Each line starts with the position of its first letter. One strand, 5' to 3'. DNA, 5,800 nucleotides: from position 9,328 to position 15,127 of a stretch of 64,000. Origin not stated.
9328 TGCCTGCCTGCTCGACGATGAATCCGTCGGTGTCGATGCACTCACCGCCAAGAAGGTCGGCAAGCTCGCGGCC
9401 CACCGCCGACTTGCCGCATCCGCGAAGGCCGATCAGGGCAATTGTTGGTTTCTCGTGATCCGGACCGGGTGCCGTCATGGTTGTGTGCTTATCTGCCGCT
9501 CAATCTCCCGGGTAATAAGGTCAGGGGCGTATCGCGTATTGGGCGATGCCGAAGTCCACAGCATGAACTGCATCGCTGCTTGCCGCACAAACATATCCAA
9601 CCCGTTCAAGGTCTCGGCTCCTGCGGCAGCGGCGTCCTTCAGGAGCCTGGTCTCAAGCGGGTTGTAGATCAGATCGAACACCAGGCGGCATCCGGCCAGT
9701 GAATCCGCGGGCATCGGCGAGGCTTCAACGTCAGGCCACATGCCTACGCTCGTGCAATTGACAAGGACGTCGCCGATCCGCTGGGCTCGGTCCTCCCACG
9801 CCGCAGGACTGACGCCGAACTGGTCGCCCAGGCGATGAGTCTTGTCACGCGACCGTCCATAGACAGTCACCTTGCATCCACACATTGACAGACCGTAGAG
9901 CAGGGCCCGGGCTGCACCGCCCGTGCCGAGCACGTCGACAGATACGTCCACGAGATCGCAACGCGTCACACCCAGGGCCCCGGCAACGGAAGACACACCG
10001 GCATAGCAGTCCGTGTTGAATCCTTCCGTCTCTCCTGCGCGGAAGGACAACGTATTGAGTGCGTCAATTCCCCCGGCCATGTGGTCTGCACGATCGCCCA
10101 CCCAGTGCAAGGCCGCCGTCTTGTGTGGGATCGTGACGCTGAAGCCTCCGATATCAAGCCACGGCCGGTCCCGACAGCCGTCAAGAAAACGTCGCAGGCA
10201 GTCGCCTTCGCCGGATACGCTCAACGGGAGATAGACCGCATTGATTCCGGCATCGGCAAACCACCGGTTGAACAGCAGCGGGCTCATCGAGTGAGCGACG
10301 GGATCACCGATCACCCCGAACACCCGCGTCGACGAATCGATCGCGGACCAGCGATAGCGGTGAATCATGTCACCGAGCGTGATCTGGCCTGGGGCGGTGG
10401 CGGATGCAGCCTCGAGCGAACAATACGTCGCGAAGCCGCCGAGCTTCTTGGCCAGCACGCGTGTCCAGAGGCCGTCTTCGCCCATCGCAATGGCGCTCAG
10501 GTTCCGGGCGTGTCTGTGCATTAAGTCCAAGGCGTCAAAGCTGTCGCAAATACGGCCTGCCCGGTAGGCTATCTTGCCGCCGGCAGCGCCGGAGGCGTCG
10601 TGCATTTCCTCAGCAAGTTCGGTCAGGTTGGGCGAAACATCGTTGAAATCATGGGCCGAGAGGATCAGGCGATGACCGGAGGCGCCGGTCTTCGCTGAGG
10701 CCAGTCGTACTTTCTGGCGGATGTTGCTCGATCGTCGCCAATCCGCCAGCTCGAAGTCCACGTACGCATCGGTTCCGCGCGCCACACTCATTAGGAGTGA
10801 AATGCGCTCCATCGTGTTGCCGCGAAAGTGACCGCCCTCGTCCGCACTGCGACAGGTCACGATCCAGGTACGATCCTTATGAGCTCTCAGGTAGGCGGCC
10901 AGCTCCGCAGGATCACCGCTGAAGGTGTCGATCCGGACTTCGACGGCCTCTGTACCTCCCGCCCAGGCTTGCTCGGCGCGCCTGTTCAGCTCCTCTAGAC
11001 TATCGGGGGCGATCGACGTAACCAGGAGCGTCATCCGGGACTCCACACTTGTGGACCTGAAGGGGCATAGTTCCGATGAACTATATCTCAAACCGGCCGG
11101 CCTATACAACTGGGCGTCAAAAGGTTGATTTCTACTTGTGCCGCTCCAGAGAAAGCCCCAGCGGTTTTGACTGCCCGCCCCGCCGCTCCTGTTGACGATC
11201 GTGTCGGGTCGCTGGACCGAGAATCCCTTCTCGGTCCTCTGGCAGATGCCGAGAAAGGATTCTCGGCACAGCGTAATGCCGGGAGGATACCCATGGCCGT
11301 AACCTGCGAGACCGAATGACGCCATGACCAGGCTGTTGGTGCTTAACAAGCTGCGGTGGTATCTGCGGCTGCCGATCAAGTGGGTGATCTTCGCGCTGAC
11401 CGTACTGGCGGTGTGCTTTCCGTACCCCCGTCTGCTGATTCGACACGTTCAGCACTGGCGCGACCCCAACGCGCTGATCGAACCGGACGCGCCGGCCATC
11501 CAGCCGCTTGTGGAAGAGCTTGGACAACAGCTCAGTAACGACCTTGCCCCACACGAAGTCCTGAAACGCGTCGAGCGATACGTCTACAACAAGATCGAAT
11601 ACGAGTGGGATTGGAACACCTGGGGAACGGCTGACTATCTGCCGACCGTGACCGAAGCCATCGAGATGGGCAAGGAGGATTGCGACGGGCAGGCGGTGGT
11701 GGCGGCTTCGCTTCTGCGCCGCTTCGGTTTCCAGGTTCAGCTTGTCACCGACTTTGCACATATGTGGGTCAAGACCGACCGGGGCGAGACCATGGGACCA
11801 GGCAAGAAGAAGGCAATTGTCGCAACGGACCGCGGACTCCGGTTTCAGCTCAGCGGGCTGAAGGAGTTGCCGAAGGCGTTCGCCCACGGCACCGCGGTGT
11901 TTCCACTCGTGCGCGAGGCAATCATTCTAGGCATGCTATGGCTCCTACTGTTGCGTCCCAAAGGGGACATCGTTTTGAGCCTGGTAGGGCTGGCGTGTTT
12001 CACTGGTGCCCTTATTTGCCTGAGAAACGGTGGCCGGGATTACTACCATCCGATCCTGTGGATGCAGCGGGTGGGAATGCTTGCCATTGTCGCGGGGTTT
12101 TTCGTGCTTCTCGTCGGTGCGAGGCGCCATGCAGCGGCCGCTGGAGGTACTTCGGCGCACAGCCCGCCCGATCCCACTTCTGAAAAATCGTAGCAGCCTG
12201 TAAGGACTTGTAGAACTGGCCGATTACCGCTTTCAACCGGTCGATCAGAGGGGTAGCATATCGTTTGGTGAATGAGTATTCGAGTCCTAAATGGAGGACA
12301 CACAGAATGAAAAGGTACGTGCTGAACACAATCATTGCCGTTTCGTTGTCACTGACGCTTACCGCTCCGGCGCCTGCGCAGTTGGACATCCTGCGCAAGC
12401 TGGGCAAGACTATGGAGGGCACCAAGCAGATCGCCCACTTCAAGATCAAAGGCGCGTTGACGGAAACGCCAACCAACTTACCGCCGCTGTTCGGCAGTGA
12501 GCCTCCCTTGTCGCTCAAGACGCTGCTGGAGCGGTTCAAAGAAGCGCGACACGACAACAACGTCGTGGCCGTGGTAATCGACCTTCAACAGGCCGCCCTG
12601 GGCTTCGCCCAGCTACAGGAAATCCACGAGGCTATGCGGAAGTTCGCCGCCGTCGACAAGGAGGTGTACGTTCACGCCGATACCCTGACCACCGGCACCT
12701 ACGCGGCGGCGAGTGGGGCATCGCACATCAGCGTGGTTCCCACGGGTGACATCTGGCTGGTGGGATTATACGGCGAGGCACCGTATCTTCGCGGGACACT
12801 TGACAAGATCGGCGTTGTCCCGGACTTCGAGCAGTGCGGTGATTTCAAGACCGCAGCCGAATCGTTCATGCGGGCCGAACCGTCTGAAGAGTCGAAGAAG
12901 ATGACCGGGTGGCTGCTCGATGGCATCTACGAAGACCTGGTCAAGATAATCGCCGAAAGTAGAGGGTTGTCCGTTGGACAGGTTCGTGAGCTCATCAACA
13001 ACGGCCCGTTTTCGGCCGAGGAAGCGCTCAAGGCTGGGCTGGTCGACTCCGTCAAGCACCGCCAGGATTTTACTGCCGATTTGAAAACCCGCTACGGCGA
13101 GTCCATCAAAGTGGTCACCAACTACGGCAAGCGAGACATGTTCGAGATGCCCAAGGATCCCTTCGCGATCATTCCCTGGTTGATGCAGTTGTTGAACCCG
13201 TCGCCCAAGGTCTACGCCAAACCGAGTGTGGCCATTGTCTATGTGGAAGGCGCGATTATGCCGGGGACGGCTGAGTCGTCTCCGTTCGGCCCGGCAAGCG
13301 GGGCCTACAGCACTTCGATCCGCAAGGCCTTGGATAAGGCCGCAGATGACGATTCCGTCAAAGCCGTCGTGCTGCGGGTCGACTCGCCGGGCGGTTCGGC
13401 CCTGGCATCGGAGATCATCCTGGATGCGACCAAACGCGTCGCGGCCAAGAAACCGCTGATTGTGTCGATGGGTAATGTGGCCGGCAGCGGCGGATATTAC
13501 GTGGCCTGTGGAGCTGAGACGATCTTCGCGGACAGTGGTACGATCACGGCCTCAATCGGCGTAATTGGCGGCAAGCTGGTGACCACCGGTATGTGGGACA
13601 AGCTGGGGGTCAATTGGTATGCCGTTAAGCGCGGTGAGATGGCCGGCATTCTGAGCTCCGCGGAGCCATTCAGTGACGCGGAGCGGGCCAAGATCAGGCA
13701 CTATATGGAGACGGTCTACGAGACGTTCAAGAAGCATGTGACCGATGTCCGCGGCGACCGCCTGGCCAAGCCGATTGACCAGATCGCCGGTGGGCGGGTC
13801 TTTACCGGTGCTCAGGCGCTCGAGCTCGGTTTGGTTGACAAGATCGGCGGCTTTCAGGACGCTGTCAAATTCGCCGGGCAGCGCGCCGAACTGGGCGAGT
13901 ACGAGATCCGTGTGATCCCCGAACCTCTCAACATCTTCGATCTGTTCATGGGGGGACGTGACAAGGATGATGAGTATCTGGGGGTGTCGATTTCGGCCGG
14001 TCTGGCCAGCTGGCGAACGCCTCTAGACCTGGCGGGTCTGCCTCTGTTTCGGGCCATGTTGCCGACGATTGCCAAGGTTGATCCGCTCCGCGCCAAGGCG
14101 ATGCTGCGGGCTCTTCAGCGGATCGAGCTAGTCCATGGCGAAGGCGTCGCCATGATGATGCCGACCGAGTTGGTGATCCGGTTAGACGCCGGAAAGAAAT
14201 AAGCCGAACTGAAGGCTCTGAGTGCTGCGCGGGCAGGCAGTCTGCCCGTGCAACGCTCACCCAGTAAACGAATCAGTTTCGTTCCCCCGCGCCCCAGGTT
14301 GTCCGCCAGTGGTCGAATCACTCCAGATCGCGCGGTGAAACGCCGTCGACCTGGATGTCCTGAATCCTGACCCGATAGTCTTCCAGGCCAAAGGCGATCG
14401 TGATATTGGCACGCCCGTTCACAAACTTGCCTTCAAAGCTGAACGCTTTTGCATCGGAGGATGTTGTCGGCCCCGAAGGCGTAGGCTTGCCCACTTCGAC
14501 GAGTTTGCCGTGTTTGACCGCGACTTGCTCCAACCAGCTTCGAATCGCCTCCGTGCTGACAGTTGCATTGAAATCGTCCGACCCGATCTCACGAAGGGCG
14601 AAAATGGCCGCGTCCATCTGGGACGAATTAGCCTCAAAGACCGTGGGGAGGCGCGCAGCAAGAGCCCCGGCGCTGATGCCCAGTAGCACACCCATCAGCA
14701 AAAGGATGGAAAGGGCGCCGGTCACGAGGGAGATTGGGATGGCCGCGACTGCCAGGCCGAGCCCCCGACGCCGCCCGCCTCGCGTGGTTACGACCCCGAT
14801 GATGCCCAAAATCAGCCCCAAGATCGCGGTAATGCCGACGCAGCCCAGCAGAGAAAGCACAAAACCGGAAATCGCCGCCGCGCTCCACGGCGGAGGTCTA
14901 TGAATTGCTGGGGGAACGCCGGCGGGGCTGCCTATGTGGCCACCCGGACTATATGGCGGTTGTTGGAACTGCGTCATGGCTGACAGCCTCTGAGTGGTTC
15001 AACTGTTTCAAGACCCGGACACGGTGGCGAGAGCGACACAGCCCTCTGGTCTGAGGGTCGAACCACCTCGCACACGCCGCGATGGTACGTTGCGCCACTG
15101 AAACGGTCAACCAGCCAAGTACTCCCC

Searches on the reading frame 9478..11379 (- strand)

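Call 83: search_protein_families(library=pfam, proteins=[window:9478-11379:-], max_evalue=0.0001)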
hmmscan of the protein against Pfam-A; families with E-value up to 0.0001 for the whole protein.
window:9478-11379:- (634 aa): 3 families
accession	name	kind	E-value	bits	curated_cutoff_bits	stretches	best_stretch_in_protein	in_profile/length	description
PF01487.21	DHquinase_I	-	5.2e-34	118.8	22.2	1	122-338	3-226/230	Type I 3-dehydroquinase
PF08501.16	Shikimate_dh_N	-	2e-18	66.8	27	1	356-444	1-83/83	Shikimate dehydrogenase substrate binding domain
PF18317.6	SDH_C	-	1.2e-05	25.4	25.8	1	593-615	1-23/31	Shikimate 5'-dehydrogenase C-terminal domain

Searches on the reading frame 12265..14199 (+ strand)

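Call 83: search_protein_families(library=pfam, proteins=[window:12265-14199:+], max_evalue=0.0001)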
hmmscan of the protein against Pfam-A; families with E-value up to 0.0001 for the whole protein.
window:12265-14199:+ (645 aa): 3 families
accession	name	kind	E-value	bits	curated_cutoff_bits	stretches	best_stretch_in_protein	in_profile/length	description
PF01343.23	Peptidase_S49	-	4.1e-64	215.6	24.9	2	392-543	3-153/154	Peptidase family S49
PF00574.28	CLP_protease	-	1.1e-08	35.6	20.2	0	359-418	40-98/182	Clp protease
PF25145.1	NfeD1b_N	-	4.5e-05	23.5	40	0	352-434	19-98/189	NfeD1b, N-terminal domain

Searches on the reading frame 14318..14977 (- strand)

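Call 39: search_protein_families(library=ncbifam, proteins=[window:14318-14974:-], max_evalue=0.001)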
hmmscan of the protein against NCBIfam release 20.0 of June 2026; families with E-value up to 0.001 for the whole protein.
window:14318-14974:- (218 aa): 0 families

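Call 83: search_protein_families(library=pfam, proteins=[window:14321-14977:-], max_evalue=0.0001)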
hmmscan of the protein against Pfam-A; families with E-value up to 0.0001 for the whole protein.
window:14321-14977:- (219 aa): 1 family
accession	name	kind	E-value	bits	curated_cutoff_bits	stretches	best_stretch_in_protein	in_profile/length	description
PF13828.11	DUF4190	-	6.4e-06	26.3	35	1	35-93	2-62/62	Domain of unknown function (DUF4190)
